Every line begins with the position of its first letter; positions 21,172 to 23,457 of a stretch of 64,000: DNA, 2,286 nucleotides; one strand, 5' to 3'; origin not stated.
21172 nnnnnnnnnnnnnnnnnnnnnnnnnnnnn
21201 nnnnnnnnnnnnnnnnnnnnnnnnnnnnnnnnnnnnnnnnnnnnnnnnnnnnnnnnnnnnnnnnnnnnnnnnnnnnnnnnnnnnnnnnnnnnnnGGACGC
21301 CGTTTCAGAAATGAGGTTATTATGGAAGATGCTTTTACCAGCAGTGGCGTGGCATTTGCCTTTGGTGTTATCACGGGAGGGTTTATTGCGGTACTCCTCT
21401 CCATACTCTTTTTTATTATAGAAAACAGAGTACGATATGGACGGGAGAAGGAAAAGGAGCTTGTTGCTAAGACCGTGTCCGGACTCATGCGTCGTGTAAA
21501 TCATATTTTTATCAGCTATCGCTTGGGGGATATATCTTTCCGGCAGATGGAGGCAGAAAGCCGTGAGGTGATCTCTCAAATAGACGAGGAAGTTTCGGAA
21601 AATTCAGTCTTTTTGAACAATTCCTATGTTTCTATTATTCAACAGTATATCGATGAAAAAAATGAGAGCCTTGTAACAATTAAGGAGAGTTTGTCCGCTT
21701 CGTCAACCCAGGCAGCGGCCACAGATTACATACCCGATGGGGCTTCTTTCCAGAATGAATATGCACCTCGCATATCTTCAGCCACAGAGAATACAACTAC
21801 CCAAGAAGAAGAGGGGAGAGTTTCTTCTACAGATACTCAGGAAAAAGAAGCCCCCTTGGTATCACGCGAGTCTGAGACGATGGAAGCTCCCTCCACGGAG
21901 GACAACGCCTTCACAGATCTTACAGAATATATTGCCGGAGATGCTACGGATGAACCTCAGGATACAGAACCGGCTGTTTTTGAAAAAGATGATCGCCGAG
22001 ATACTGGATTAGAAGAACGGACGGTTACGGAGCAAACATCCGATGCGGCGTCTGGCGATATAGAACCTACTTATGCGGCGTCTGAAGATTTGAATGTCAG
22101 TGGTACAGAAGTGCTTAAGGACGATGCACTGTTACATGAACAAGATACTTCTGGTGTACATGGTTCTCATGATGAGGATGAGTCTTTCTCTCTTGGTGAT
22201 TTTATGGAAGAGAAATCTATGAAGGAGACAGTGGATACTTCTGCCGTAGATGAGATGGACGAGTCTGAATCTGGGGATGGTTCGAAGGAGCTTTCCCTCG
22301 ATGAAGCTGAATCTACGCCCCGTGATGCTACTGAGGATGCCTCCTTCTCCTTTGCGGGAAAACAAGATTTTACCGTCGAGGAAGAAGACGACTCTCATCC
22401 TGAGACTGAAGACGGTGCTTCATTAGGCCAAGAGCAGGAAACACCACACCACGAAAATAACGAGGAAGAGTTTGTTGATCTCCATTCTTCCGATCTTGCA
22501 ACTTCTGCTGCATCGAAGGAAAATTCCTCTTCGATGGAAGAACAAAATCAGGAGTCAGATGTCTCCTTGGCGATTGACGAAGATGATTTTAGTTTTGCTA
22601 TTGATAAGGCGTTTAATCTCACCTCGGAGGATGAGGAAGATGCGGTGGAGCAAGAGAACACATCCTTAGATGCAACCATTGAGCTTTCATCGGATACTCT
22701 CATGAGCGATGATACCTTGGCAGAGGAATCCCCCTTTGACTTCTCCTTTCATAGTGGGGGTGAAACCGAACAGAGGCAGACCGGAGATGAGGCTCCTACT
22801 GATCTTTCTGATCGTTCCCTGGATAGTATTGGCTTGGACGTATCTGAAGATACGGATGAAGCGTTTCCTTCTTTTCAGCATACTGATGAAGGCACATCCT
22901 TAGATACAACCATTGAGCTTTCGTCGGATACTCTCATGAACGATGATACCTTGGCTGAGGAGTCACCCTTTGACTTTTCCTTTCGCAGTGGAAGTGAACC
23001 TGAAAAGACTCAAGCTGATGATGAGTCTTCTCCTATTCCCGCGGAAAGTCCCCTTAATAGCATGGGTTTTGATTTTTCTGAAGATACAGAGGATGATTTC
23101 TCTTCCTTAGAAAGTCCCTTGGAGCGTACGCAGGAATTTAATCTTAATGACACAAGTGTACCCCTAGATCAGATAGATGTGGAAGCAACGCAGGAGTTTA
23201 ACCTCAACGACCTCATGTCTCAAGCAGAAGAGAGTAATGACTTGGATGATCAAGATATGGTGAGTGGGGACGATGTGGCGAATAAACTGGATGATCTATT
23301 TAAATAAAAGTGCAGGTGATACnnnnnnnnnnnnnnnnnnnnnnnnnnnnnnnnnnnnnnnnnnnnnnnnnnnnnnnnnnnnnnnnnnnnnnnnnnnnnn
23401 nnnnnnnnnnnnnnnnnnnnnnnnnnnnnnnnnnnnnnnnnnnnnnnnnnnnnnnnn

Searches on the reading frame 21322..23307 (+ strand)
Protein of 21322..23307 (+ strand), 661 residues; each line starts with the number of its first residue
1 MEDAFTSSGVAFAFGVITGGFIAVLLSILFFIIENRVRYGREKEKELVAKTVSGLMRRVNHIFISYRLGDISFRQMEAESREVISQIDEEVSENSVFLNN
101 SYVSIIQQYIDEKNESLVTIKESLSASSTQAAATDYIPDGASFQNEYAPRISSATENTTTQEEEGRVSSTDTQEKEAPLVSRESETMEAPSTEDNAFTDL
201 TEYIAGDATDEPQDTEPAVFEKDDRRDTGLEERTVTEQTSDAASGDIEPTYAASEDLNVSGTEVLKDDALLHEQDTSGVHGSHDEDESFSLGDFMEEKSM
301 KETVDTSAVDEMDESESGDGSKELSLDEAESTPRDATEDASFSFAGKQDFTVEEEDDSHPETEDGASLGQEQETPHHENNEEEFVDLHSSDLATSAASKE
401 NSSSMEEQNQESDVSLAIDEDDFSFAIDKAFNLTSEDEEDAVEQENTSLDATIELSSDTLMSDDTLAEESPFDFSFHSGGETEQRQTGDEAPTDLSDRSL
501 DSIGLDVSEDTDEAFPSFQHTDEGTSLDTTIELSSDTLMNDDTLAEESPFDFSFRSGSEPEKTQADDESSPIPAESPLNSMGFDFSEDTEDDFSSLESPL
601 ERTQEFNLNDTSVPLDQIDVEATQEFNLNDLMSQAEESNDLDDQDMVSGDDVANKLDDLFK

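Call 8: search_protein_families(library=pfam, proteins=[window:21322-23307:+], max_evalue=0.001)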
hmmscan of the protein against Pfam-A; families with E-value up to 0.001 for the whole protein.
window:21322-23307:+ (661 aa): 0 families

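Call 11: search_protein_families(library=pfam, proteins=[window:21322-23307:+], max_evalue=0.01)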
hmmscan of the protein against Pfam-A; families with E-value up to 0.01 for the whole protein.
window:21322-23307:+ (661 aa): 0 families

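Call 23: search_protein_families(library=ncbifam, proteins=[window:21322-23307:+], max_evalue=1)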
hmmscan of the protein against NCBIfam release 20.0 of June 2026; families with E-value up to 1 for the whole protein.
window:21322-23307:+ (661 aa): 1 family
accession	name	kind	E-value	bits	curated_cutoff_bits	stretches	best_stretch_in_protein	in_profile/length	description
NF050081.1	pilus_FilF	exception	0.016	14.4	390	1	68-172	170-272/637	putative pilus system protein FilF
